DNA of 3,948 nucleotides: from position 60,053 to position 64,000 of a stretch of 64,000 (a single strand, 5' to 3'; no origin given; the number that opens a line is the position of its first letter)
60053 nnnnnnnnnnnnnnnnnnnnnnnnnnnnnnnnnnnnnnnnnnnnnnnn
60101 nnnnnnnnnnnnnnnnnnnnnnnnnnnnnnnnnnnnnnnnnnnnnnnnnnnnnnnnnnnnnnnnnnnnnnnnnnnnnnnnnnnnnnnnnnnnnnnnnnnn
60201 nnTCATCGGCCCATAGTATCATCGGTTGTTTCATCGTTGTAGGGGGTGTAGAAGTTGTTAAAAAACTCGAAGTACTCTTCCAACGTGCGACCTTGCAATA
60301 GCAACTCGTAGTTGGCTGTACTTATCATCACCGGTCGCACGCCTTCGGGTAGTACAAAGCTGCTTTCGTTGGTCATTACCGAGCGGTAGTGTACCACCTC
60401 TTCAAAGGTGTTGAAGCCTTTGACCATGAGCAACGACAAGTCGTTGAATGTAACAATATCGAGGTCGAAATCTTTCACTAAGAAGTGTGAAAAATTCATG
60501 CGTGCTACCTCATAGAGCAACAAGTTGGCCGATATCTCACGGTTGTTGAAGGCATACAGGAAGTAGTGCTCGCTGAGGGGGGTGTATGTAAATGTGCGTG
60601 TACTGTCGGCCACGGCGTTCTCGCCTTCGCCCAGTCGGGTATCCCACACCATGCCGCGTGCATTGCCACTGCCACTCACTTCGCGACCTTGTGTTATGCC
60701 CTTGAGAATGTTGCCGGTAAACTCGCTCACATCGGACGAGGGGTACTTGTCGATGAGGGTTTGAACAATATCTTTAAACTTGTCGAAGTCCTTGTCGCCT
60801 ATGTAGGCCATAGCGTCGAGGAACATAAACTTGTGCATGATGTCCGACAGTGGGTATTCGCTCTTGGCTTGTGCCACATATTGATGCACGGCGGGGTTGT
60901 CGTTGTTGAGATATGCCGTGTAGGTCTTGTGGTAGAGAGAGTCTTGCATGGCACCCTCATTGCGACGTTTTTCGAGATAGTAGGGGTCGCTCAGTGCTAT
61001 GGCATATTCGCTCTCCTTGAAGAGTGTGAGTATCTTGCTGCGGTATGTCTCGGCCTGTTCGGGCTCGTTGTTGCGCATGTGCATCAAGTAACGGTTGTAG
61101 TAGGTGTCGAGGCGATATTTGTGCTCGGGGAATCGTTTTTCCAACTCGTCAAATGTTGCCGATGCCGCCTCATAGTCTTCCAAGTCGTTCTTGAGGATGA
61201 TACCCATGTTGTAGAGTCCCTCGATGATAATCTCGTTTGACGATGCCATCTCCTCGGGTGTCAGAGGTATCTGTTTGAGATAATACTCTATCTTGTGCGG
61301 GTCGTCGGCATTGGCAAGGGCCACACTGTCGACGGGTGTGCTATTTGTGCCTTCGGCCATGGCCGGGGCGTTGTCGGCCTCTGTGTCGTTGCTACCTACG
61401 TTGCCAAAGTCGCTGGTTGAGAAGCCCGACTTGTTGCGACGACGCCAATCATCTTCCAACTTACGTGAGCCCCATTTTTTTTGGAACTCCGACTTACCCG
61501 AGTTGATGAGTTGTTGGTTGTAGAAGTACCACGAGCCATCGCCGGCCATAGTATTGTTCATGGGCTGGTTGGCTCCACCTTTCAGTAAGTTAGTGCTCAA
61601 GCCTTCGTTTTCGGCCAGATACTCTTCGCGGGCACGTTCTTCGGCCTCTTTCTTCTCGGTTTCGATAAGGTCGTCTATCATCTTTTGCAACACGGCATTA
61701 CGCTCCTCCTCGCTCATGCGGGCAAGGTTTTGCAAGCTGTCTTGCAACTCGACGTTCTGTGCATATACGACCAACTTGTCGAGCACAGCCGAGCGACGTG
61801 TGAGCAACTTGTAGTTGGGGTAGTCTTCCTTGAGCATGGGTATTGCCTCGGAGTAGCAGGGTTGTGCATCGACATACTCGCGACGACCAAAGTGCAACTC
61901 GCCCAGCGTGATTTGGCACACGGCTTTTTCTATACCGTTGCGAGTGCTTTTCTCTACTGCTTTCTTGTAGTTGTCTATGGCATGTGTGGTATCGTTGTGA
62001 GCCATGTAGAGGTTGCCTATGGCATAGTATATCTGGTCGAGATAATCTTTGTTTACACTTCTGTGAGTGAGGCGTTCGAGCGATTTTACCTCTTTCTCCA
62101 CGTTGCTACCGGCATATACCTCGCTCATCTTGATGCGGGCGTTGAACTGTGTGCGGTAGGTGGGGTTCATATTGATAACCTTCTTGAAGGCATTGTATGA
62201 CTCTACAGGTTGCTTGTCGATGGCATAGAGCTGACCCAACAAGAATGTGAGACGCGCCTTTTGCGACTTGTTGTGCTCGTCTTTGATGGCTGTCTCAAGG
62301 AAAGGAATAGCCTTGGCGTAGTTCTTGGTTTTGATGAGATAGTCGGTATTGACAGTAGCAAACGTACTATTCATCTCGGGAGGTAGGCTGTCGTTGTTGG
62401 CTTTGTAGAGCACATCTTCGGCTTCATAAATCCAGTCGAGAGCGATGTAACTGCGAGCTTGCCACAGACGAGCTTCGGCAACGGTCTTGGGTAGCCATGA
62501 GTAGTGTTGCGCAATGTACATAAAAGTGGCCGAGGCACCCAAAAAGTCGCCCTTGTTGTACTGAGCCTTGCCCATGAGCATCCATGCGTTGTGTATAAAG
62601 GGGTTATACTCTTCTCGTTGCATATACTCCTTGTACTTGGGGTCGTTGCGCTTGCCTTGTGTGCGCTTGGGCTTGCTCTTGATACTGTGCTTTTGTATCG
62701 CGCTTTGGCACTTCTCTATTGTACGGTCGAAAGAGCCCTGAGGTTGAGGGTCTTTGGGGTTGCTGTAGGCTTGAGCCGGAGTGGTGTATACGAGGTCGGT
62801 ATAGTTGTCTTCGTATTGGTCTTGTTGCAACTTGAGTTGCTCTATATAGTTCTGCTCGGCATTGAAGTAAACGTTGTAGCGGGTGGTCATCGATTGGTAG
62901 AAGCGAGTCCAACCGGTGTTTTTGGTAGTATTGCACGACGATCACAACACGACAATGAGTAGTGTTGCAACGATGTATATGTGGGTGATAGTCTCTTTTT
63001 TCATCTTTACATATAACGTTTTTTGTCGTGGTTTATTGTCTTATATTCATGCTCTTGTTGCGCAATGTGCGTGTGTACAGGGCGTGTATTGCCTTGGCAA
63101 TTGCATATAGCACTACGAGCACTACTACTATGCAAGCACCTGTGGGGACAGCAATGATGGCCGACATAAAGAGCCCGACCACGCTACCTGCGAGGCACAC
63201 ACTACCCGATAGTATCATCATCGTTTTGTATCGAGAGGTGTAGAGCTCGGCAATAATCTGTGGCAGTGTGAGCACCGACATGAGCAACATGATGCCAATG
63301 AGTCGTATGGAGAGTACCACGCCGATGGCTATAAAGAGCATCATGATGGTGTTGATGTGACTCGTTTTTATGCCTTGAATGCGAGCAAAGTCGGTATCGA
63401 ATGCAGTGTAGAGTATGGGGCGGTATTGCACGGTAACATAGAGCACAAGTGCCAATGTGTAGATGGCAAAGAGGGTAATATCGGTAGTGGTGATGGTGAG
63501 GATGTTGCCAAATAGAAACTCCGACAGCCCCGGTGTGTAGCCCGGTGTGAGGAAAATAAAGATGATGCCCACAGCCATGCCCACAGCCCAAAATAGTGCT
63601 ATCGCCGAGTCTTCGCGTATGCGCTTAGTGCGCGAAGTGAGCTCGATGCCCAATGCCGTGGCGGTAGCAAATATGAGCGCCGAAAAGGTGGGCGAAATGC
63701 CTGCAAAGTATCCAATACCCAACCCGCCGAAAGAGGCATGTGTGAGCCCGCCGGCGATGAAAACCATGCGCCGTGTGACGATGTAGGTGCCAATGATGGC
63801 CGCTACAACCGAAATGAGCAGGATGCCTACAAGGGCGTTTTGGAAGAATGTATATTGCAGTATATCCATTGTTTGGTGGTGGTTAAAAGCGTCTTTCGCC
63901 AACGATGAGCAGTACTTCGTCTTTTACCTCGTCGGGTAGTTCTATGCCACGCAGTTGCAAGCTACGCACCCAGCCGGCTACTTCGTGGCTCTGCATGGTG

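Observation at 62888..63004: In-frame TGA separates the lipoprotein signal peptide from the PorW/SprE-like T9SS protein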

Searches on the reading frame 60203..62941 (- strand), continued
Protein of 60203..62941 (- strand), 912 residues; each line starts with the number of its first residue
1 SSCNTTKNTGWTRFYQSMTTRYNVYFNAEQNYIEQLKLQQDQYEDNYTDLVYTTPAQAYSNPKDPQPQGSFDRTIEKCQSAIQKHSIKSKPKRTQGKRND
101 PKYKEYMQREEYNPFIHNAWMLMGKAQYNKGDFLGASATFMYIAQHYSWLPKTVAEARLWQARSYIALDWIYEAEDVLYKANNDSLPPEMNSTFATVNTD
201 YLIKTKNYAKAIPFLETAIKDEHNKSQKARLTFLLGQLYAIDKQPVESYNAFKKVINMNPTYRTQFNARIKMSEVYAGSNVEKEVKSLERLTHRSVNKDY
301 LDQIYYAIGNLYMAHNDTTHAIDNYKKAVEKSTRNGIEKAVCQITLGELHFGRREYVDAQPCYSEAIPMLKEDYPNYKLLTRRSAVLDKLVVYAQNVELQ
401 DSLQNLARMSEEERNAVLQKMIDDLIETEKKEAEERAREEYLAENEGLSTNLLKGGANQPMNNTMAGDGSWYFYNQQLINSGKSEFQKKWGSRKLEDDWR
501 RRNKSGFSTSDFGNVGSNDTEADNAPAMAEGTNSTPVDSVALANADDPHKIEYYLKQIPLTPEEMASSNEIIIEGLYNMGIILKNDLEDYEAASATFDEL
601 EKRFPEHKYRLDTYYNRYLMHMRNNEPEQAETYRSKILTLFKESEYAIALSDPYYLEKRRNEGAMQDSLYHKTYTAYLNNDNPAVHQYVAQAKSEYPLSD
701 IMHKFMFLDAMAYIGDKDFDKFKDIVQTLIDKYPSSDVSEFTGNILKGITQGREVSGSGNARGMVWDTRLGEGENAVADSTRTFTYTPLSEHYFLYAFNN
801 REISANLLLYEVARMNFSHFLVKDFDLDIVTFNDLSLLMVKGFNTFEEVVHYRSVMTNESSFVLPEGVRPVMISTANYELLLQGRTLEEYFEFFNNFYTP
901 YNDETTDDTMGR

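Call 53: find_encoding_contigs(protein=window:60203-62932:-, flank=1000, max_places=10)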
Protein window:60203-62932:- (909 aa): 2 contigs read that carry it; 1 place shown.
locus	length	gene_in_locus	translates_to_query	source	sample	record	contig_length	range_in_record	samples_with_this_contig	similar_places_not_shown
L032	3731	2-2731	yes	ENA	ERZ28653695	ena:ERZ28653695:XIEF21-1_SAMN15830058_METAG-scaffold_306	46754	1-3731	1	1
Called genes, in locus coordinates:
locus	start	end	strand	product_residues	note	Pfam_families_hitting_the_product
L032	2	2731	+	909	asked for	?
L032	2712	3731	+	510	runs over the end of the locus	PF00072:Response_reg, PF08665:PglZ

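Call 54: find_encoding_contigs(protein=window:60203-62941:-, flank=1000, max_places=10)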
Protein window:60203-62941:- (912 aa): no gene with exactly this product is on record in the collection.

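Call 55: find_encoding_contigs(protein=window:60203-62938:-, flank=1000, max_places=10)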
Protein window:60203-62938:- (911 aa): no gene with exactly this product is on record in the collection.

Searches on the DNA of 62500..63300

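Call 37: search_rna_families(source=window, start=62500, end=63300, threshold=evalue, max_evalue=1)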
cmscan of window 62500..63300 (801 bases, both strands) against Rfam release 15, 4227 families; matches with E-value up to 1: 0.
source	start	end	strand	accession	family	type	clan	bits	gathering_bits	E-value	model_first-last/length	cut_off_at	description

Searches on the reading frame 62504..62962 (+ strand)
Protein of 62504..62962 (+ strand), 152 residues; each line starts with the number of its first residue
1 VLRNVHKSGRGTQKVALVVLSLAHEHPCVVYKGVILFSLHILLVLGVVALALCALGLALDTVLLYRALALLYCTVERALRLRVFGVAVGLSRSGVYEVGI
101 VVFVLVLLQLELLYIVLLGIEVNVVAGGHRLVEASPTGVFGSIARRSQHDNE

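Call 39: search_protein_families(library=pfam, proteins=[window:62504-62962:+], max_evalue=0.01)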
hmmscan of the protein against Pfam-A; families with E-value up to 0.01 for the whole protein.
window:62504-62962:+ (152 aa): 0 families

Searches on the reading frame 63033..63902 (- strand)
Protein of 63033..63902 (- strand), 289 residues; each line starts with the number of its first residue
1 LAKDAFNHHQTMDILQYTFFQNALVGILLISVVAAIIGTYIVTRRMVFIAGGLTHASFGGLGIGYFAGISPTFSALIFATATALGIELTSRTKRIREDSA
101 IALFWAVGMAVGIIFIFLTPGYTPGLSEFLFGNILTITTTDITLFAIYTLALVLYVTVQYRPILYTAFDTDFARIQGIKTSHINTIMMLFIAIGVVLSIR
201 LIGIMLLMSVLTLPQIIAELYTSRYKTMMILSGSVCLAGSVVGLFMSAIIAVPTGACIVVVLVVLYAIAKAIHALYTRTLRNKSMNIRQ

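Call 7: search_protein_families(library=pfam, proteins=[window:63033-63902:-])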
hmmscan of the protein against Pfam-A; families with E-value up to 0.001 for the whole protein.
window:63033-63902:- (289 aa): 1 family
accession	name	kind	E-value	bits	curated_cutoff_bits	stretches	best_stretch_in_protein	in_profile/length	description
PF00950.22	ABC-3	-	5.3e-62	210.1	20.1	1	16-270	1-255/258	ABC 3 transport family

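Call 8: search_protein_families(library=ncbifam, proteins=[window:63033-63902:-])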
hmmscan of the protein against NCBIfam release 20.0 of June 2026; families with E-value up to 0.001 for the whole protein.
window:63033-63902:- (289 aa): 4 families
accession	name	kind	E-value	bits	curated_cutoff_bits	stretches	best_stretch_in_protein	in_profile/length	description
NF040871.1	AztB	equivalog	6.4e-46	157.1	280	1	13-261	5-253/254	zinc ABC transporter permease AztB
TIGR03770.1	anch_rpt_perm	equivalog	5.3e-44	151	296.8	1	17-268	14-265/270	anchored repeat-type ABC transporter permease subunit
NF040927.1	ABC_perm_SloB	subfamily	2.7e-34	119.2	460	1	13-272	5-263/271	metal ABC transporter permease subunit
NF007089.0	PRK09543.1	equivalog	4.4e-22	78.9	284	1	22-269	8-254/261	zinc ABC transporter permease subunit ZnuB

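Call 49: find_encoding_contigs(protein=window:63033-63869:-, flank=3000, max_places=10)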
Protein window:63033-63869:- (278 aa): 6 contigs read that carry it; 3 places shown.
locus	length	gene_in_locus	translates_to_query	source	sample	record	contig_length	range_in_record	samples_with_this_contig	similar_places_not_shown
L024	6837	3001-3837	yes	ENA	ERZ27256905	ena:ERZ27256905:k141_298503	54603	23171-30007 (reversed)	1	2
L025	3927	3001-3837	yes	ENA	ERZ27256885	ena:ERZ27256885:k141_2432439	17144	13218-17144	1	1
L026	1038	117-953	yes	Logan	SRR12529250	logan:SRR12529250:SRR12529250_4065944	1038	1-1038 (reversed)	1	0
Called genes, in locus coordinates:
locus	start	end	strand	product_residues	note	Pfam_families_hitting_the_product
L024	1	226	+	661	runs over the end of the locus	-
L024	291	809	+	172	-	PF00210:Ferritin, PF02915:Rubrerythrin (weak)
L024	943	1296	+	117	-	PF00436:SSB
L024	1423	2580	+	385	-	PF00275:EPSP_synthase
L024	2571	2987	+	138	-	-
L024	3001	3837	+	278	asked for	PF00950:ABC-3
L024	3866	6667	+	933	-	PF09976:TPR_21 (faint), PF13424:TPR_12 (faint), PF00515:TPR_1 (faint), PF07719:TPR_2 (faint), PF13174:TPR_6 (faint), PF13181:TPR_8 (faint), PF13428:TPR_14 (faint), PF13432:TPR_16 (faint)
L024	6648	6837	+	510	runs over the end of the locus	PF00072:Response_reg, PF08665:PglZ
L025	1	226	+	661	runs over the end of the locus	-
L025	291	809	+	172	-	PF00210:Ferritin, PF02915:Rubrerythrin (weak)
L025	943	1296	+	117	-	PF00436:SSB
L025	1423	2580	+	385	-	PF00275:EPSP_synthase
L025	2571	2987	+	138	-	-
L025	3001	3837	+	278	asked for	PF00950:ABC-3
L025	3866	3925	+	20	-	?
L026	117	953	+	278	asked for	PF00950:ABC-3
